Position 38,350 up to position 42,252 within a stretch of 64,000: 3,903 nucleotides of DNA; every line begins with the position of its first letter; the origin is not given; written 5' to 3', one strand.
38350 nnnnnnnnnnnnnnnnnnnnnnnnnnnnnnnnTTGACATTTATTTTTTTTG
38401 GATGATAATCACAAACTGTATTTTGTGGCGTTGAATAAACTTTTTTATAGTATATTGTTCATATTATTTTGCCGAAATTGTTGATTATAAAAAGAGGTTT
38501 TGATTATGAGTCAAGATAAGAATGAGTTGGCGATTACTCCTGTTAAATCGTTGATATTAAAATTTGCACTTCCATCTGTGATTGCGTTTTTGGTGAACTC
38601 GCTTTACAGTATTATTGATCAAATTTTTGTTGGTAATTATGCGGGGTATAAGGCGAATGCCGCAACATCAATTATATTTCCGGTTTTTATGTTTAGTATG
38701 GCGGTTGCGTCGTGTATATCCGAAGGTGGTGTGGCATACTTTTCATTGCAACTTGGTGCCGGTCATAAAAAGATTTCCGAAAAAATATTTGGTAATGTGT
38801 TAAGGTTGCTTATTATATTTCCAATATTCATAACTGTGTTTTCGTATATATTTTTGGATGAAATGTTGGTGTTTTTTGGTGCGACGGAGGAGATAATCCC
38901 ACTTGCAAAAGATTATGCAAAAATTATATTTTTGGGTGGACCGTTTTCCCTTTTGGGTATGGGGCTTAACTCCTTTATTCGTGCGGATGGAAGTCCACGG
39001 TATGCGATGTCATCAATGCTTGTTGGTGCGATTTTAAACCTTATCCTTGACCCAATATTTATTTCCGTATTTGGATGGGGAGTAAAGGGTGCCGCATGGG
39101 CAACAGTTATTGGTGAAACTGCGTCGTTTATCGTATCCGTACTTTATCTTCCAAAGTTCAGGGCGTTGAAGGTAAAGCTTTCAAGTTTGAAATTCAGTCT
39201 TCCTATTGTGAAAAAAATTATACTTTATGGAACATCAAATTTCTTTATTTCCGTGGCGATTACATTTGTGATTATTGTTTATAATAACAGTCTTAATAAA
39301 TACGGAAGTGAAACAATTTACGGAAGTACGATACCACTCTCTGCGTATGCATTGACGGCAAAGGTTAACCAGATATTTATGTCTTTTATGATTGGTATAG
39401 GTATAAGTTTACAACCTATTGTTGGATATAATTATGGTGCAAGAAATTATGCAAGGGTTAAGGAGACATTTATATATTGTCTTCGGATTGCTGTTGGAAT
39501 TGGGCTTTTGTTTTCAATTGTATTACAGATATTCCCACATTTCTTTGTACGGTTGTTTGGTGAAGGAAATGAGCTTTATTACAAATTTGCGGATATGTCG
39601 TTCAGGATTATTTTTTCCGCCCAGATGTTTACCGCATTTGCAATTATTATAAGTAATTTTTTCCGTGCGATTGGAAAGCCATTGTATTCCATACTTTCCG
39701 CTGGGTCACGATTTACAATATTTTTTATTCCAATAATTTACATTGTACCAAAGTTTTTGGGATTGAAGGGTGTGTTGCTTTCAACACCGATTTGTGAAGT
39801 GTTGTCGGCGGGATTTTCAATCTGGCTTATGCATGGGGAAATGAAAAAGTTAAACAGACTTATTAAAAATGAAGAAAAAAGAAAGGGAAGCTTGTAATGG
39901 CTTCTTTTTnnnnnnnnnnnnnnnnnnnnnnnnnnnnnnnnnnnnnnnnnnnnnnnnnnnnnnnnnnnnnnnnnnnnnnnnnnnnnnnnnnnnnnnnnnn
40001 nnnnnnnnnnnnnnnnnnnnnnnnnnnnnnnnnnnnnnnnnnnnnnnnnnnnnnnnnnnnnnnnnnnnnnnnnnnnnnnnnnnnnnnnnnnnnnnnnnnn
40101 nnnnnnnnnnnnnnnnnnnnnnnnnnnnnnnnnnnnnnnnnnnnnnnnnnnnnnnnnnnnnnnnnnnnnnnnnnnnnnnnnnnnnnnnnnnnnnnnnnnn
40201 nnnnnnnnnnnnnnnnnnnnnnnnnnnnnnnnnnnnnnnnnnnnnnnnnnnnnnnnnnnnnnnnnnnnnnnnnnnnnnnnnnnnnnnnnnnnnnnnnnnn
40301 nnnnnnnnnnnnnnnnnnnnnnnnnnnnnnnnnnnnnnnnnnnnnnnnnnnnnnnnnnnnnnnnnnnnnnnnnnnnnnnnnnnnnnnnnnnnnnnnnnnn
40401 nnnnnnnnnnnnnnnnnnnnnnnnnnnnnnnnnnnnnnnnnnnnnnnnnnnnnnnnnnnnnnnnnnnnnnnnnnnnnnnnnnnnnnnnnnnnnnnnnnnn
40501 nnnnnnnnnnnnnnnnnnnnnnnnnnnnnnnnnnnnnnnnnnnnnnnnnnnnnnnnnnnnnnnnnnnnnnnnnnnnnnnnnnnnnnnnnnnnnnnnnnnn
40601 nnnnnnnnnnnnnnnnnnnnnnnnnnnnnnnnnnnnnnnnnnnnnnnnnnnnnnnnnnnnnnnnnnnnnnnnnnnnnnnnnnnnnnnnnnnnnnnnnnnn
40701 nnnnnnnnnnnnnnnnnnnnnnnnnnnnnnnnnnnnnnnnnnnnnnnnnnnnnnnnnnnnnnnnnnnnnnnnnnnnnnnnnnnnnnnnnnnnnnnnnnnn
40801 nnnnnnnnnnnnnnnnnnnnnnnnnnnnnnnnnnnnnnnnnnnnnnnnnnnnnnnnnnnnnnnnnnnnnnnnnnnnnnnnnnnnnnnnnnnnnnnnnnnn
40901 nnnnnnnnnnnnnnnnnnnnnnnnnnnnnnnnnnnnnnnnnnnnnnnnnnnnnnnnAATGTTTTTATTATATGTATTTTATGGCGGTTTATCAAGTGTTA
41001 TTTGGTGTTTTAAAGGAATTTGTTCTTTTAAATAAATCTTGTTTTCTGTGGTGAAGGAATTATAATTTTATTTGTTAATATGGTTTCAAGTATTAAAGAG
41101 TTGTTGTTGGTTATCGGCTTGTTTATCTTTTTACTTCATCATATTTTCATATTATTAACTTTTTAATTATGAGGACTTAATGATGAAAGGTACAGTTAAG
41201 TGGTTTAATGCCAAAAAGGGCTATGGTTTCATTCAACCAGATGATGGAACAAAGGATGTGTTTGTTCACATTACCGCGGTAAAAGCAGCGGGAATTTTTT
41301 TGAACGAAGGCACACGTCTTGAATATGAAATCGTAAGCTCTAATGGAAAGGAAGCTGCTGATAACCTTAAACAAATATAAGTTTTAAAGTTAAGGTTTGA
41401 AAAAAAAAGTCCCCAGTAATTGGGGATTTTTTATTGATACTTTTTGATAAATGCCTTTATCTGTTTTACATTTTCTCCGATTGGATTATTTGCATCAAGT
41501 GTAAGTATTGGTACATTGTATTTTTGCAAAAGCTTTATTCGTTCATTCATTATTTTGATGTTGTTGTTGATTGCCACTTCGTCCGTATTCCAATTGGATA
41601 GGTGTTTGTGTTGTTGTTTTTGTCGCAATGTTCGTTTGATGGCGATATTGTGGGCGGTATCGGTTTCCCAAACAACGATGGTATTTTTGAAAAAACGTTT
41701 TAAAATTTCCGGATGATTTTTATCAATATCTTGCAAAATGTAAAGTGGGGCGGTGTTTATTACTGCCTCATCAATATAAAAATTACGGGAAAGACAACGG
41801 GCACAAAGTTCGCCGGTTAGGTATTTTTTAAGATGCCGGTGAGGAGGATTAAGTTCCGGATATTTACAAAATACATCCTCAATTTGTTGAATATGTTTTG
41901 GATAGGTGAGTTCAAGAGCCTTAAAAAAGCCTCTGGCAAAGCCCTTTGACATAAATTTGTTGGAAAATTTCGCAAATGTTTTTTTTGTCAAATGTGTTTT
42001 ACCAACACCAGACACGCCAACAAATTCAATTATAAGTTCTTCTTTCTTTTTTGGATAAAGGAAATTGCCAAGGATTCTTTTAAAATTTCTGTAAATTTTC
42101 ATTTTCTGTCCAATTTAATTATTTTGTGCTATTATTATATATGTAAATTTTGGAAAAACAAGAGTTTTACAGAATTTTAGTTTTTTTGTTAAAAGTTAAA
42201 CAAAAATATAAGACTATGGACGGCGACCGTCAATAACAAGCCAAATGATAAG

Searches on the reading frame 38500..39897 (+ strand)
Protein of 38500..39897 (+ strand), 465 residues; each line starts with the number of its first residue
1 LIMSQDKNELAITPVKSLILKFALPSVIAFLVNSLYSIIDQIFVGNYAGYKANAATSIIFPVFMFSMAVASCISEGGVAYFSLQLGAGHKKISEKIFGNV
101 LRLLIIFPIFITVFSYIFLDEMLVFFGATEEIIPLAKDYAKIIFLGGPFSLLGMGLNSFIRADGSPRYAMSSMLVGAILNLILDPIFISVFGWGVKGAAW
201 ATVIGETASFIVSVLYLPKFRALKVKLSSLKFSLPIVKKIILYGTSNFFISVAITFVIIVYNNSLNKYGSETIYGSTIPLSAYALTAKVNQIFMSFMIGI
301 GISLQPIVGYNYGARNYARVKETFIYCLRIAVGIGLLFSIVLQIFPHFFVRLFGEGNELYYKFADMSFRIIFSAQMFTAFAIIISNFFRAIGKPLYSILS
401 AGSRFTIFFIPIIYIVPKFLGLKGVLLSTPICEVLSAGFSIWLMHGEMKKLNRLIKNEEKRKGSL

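Call 3: search_protein_families(library=pfam, proteins=[window:38500-39897:+], max_evalue=1)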
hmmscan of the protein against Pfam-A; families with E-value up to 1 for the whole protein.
window:38500-39897:+ (465 aa): 2 families
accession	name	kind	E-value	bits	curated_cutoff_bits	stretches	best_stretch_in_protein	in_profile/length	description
PF01554.23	MatE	-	3.1e-45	154.2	24.9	2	25-186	1-161/161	MatE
PF19667.4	DUF6170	-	0.29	11.6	27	0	88-114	30-56/100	Family of unknown function (DUF6170)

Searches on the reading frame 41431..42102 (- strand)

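Call 28: search_protein_families(library=pfam, proteins=[window:41431-42102:-], max_evalue=0.1)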
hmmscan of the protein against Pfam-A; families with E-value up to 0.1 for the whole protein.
window:41431-42102:- (223 aa): 2 families
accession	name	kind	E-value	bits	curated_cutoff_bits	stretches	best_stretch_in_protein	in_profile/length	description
PF00931.28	NB-ARC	-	0.018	14.7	23.5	1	13-48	10-44/248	NB-ARC domain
PF13401.12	AAA_22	-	0.073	13.8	27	0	21-73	4-49/130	AAA domain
